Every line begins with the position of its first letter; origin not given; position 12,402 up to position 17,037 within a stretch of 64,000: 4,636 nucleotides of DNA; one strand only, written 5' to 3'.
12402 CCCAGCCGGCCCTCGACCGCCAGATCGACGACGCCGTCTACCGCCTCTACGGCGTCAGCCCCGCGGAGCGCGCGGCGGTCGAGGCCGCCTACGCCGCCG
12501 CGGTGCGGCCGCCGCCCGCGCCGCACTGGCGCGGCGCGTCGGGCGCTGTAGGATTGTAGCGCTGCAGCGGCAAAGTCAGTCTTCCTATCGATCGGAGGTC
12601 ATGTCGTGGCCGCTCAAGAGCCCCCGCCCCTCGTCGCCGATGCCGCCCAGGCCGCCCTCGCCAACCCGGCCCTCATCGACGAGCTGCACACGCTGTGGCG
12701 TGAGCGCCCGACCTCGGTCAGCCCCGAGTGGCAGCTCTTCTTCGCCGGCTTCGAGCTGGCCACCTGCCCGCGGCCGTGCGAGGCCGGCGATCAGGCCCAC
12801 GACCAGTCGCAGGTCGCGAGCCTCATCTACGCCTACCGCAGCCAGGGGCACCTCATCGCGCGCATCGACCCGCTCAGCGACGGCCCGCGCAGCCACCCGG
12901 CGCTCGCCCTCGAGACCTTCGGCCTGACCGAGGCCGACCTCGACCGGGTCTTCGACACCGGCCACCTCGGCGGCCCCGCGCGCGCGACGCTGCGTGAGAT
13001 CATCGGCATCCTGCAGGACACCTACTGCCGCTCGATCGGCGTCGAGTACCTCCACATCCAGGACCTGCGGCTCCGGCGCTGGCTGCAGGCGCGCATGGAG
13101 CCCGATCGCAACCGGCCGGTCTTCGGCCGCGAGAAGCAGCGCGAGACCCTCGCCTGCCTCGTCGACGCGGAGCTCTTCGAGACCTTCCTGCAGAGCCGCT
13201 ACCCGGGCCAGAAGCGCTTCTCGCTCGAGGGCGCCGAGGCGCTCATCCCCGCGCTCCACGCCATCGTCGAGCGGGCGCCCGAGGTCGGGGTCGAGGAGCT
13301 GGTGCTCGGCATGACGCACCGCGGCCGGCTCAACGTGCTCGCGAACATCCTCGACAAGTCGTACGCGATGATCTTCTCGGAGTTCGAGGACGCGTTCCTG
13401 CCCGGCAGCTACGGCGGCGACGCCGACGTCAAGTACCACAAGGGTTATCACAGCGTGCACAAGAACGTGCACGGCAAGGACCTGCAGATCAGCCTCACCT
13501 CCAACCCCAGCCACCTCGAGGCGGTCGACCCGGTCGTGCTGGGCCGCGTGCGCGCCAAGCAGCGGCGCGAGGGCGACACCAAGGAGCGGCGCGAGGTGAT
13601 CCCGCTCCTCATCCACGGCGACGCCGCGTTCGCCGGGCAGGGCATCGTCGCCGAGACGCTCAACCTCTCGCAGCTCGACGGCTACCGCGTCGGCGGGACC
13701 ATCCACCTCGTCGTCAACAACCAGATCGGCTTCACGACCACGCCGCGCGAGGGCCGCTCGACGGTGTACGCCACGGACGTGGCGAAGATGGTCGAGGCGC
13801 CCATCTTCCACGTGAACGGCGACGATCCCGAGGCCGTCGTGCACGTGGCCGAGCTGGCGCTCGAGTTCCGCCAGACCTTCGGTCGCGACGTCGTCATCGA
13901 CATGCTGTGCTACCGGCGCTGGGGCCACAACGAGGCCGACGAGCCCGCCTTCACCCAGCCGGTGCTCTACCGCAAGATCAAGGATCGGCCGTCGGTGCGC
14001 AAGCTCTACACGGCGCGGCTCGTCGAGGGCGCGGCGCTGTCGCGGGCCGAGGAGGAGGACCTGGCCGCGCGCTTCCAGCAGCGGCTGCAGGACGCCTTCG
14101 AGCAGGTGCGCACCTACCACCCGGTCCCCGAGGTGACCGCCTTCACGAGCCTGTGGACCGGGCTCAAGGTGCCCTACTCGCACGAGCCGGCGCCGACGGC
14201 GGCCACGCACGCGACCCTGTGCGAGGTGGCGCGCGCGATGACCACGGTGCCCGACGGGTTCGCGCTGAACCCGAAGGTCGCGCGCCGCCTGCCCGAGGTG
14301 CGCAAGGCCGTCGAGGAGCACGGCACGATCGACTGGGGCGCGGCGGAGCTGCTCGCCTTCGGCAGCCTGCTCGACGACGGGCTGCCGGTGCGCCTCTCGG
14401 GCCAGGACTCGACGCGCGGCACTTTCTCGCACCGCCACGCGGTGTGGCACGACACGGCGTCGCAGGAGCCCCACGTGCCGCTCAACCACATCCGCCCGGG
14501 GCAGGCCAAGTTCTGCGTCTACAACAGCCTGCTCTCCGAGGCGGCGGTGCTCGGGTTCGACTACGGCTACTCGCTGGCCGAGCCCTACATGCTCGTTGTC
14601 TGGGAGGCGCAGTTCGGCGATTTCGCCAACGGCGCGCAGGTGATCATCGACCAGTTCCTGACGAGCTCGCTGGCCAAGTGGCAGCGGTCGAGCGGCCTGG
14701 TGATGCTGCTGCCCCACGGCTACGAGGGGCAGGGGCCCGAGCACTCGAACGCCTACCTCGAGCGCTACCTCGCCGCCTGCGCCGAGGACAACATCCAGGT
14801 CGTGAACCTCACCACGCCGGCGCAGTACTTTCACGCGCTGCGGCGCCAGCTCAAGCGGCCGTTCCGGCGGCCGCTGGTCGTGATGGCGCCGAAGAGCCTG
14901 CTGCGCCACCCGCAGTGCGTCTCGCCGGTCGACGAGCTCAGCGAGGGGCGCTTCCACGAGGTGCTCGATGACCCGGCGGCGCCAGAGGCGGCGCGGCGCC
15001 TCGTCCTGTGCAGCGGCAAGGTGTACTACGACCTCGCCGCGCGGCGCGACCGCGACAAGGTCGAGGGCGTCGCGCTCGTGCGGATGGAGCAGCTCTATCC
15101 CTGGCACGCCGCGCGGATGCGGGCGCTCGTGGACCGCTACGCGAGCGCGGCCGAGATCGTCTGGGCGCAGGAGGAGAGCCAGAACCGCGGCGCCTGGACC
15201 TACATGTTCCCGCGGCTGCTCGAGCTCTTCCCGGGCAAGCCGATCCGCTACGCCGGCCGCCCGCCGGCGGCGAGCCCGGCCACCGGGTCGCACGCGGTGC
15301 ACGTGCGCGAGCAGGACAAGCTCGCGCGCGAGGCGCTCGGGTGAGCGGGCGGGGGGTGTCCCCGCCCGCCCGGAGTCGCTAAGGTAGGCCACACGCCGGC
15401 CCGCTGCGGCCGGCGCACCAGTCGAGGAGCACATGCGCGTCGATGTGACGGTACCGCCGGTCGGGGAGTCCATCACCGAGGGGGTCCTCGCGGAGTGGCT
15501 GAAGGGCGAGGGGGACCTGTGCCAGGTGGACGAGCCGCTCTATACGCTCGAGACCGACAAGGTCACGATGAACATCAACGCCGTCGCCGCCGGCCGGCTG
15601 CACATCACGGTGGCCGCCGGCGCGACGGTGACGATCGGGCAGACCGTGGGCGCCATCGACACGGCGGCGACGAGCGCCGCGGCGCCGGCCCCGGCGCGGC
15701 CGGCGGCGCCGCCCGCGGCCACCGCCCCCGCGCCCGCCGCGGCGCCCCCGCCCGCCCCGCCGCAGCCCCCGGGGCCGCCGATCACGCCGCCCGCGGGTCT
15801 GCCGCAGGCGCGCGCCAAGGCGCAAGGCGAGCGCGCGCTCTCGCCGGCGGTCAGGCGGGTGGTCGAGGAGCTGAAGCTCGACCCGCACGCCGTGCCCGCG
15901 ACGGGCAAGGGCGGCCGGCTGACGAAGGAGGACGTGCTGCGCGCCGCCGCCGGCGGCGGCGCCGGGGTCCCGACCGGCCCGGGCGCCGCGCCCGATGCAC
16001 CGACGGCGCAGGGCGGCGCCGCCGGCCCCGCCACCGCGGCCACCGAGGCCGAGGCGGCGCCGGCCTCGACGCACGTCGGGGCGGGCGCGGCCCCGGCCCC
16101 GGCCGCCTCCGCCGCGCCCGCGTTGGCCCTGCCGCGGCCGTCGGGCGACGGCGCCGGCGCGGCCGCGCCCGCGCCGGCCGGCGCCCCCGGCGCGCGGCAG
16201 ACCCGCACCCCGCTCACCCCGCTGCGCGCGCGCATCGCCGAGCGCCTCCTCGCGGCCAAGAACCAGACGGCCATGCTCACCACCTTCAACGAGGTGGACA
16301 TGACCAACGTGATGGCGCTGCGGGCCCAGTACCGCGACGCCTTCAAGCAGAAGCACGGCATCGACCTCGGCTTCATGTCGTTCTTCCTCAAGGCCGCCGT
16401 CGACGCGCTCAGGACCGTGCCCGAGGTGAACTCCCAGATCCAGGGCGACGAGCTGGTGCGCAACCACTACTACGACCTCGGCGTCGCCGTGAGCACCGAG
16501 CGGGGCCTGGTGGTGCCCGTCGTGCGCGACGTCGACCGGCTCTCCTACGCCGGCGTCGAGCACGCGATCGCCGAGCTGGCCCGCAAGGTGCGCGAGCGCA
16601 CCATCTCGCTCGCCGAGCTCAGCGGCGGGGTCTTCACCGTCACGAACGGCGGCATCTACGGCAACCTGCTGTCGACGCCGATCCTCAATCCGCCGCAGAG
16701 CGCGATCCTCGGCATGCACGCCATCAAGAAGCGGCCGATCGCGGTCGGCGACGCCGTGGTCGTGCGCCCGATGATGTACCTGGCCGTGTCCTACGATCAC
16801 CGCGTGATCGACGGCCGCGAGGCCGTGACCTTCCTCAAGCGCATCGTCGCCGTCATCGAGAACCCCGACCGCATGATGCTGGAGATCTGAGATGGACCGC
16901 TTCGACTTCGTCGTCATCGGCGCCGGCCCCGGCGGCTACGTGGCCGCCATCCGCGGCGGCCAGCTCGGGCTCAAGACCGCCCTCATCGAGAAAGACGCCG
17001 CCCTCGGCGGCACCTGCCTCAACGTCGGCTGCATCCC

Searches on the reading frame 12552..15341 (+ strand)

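Call 69: search_protein_families(library=pfam, proteins=[window:12552-15341:+], max_evalue=0.00001)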
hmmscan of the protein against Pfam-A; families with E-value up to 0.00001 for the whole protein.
window:12552-15341:+ (930 aa): 4 families
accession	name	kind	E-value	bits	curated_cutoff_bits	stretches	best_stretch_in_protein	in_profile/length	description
PF00676.26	E1_dh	-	2.4e-51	174.9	22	1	209-522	9-294/300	Dehydrogenase E1 component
PF02779.29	Transket_pyr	-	3.4e-46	157.5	27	1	592-785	2-173/174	Transketolase, pyrimidine binding domain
PF16870.10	OxoGdeHyase_C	-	7.6e-43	146.3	27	1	791-929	2-151/151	2-oxoglutarate dehydrogenase C-terminal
PF16078.10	2-oxogl_dehyd_N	-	1.6e-06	28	27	1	37-68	7-38/41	2-oxoglutarate dehydrogenase N-terminus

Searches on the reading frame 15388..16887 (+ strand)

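Call 69: search_protein_families(library=pfam, proteins=[window:15388-16887:+], max_evalue=0.00001)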
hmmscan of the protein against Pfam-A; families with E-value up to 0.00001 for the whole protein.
window:15388-16887:+ (500 aa): 3 families
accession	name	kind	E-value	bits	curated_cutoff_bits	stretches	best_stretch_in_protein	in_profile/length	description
PF00198.28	2-oxoacid_dh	-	5.9e-80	268.5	23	1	271-498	4-232/232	2-oxoacid dehydrogenases acyltransferase (catalytic domain)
PF00364.28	Biotin_lipoyl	-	8.8e-13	48.3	22.1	1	19-88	2-71/73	Biotin-requiring enzyme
PF02817.22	E3_binding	-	3.5e-11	43.6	23.7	1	151-184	3-36/36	e3 binding domain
